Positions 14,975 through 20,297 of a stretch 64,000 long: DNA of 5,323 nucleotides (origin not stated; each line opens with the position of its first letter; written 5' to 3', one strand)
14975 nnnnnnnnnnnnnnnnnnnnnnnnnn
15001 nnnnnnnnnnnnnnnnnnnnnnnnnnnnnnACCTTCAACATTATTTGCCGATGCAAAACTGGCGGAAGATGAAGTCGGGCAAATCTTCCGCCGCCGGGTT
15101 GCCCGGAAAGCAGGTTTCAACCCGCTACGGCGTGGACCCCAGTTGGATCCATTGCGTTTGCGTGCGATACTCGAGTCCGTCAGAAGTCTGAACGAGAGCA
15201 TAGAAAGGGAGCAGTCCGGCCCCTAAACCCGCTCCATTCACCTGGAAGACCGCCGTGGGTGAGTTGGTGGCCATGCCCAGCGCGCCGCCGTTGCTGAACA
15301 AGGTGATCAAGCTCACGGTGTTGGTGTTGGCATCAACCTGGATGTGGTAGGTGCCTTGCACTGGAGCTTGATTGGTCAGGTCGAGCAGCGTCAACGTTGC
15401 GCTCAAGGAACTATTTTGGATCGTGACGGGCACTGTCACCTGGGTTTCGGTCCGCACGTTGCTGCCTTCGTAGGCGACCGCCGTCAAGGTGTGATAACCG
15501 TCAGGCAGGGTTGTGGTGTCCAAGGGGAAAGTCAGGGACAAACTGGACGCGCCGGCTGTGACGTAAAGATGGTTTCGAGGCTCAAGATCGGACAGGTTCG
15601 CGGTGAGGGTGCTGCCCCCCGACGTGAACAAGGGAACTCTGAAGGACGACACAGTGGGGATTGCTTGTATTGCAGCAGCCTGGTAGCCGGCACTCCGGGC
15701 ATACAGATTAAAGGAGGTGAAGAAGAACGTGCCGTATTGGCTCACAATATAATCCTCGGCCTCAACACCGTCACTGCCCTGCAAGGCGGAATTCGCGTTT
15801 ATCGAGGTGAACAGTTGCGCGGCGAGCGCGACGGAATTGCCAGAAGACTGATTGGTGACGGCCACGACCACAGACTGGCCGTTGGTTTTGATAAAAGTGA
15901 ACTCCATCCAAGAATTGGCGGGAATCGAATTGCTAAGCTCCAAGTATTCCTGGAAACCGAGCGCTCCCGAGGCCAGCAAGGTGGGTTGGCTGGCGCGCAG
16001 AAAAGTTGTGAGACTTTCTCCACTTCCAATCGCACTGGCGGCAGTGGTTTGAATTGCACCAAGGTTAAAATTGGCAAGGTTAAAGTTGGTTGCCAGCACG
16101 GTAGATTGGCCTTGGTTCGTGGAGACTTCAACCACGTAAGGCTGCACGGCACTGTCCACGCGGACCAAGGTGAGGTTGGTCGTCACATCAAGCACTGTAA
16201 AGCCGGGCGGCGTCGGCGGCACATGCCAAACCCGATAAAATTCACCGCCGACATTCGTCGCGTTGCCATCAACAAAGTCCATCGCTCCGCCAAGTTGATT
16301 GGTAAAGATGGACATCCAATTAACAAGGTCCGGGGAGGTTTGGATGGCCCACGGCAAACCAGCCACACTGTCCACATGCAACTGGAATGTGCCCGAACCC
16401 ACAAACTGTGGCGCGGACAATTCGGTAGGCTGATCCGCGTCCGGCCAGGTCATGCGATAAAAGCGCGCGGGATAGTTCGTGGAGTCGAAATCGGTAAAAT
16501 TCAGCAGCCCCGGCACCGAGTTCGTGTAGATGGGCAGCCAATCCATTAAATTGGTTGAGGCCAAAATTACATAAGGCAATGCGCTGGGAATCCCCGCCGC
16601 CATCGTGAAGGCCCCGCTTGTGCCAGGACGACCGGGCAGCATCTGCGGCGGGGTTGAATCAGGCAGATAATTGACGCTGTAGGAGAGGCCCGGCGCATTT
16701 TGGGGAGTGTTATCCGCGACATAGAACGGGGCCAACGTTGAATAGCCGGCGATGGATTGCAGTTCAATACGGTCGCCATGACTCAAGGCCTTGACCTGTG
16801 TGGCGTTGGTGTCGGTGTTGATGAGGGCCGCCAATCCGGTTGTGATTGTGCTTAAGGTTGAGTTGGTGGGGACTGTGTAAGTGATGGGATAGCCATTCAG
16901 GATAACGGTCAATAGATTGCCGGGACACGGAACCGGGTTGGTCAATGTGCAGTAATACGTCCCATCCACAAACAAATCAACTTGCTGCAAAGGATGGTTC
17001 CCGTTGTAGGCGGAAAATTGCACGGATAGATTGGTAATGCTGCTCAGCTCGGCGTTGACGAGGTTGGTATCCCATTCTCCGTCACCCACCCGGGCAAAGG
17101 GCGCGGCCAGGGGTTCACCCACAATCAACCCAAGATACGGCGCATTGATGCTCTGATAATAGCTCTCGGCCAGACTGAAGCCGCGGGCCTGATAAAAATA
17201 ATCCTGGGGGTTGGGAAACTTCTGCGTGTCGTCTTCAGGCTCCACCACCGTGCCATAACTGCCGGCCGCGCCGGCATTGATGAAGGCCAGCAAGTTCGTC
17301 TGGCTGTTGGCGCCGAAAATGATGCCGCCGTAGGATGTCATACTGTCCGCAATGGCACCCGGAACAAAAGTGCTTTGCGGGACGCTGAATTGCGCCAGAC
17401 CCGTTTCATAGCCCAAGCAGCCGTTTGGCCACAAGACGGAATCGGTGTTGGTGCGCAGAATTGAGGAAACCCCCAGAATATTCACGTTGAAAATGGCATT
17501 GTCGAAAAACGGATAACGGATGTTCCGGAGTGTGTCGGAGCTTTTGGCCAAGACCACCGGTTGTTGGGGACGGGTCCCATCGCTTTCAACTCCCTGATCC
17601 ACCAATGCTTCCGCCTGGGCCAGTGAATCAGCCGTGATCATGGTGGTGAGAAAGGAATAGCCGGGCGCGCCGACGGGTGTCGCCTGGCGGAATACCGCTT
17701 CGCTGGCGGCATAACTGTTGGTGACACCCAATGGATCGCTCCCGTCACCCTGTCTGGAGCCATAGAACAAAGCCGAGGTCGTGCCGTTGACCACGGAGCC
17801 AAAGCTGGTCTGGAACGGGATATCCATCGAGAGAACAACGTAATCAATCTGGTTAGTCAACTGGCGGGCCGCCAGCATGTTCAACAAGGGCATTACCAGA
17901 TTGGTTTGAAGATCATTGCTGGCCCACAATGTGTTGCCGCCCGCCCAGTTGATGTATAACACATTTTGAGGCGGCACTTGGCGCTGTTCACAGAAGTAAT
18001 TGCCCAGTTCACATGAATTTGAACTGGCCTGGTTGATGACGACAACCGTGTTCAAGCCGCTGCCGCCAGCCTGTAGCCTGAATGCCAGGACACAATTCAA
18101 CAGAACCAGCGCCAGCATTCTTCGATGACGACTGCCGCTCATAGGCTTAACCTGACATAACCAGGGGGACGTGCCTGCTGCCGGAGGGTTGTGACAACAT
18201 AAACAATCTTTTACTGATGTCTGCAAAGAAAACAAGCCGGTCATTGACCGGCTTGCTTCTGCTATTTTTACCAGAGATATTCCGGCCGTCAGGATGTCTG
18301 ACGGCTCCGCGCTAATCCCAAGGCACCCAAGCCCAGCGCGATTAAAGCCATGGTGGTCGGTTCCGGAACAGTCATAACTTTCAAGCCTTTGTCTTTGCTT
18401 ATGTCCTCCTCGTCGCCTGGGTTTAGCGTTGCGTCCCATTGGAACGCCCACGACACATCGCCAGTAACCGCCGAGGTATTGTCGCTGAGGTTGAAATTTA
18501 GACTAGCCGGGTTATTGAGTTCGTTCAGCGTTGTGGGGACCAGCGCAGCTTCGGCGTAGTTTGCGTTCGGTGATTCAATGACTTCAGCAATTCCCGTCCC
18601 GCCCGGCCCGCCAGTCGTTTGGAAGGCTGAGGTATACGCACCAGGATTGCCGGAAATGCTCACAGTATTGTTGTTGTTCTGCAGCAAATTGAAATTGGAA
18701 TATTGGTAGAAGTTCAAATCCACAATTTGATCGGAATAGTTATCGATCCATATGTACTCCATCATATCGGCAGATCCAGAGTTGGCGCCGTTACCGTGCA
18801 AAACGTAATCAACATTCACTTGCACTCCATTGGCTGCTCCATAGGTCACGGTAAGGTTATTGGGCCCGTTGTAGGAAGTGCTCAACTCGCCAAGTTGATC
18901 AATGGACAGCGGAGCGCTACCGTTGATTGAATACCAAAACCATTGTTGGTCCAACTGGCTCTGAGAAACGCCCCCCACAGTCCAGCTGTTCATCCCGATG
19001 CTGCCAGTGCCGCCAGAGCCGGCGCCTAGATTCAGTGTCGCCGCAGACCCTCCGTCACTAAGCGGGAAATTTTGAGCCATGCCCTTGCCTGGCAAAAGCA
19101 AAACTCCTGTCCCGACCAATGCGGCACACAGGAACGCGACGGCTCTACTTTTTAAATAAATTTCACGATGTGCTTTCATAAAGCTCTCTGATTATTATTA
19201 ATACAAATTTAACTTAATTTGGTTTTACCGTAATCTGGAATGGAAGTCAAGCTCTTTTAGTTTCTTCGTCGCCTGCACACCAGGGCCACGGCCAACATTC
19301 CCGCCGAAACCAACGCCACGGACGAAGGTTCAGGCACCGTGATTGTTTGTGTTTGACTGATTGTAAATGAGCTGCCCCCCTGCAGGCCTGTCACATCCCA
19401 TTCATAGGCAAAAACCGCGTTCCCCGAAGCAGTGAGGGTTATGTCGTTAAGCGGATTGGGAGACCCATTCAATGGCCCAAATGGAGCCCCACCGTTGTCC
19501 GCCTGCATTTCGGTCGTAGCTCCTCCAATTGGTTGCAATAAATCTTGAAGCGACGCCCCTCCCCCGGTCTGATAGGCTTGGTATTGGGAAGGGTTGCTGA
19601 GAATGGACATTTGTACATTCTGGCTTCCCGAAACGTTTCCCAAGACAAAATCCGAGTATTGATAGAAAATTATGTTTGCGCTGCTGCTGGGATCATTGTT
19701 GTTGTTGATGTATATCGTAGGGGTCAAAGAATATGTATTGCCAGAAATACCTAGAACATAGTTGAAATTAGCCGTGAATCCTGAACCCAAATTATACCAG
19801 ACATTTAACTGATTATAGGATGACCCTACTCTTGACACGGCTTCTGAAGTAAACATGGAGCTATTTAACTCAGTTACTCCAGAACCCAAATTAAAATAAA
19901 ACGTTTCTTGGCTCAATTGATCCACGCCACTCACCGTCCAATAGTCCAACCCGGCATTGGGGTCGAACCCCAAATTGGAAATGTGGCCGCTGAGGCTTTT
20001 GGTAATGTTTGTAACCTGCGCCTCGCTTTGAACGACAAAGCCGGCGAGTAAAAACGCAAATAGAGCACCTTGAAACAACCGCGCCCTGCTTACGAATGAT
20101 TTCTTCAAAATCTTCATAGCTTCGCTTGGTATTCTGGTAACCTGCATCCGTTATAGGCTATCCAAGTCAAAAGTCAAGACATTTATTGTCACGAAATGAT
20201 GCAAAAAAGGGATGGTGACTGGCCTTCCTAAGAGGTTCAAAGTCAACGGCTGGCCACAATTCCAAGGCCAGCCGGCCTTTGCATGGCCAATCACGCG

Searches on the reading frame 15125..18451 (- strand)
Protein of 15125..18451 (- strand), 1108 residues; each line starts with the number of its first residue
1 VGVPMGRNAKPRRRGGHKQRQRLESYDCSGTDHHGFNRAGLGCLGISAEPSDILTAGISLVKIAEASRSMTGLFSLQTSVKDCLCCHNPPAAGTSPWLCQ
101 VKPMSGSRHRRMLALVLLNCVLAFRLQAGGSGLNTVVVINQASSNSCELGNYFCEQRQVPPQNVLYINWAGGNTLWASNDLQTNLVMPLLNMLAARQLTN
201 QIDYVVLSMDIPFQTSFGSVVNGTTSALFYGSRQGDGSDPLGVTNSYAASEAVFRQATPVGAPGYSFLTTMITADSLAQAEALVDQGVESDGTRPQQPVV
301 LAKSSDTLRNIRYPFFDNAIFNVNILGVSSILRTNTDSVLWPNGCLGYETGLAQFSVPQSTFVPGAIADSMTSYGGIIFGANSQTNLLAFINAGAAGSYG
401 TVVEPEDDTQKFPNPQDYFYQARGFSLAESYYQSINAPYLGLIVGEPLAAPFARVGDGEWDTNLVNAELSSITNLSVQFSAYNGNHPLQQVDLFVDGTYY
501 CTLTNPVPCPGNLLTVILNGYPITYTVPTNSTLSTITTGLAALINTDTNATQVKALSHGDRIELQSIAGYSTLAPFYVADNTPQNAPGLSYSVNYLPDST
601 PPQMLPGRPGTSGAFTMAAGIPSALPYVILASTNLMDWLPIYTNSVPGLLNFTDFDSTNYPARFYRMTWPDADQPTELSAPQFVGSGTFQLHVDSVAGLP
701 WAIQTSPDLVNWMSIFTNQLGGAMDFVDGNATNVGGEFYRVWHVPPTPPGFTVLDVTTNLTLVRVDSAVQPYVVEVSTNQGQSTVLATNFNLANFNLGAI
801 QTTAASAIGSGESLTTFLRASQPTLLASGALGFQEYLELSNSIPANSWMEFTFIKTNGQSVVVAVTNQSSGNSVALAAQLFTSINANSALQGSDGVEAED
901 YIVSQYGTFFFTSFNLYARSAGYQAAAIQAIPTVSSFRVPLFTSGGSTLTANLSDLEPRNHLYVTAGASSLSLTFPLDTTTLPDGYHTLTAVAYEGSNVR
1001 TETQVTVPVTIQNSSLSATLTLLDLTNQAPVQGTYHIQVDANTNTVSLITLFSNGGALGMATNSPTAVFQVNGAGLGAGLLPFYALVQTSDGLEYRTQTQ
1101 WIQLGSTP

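Call 6: search_protein_families(library=pfam, proteins=[window:15125-18451:-], max_evalue=0.01)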
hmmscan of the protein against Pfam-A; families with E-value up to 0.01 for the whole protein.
window:15125-18451:- (1108 aa): 0 families

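Call 8: find_encoding_contigs(protein=window:15125-18451:-, flank=10000, max_places=10)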
Protein window:15125-18451:- (1108 aa): no gene with exactly this product is on record in the collection.

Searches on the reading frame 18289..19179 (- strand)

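Call 6: search_protein_families(library=pfam, proteins=[window:18289-19179:-], max_evalue=0.01)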
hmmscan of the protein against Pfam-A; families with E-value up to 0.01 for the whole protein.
window:18289-19179:- (296 aa): 1 family
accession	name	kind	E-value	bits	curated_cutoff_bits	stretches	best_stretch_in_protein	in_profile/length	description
PF07589.16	PEP-CTERM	-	3.7e-06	27.2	20.7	1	270-293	1-23/24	PEP-CTERM motif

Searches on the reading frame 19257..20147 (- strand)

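Call 6: search_protein_families(library=pfam, proteins=[window:19257-20147:-], max_evalue=0.01)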
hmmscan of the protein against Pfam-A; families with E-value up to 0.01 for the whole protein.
window:19257-20147:- (296 aa): 1 family
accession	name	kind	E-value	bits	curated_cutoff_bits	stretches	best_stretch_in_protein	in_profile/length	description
PF07589.16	PEP-CTERM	-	0.00011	22.6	20.7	1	270-294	1-24/24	PEP-CTERM motif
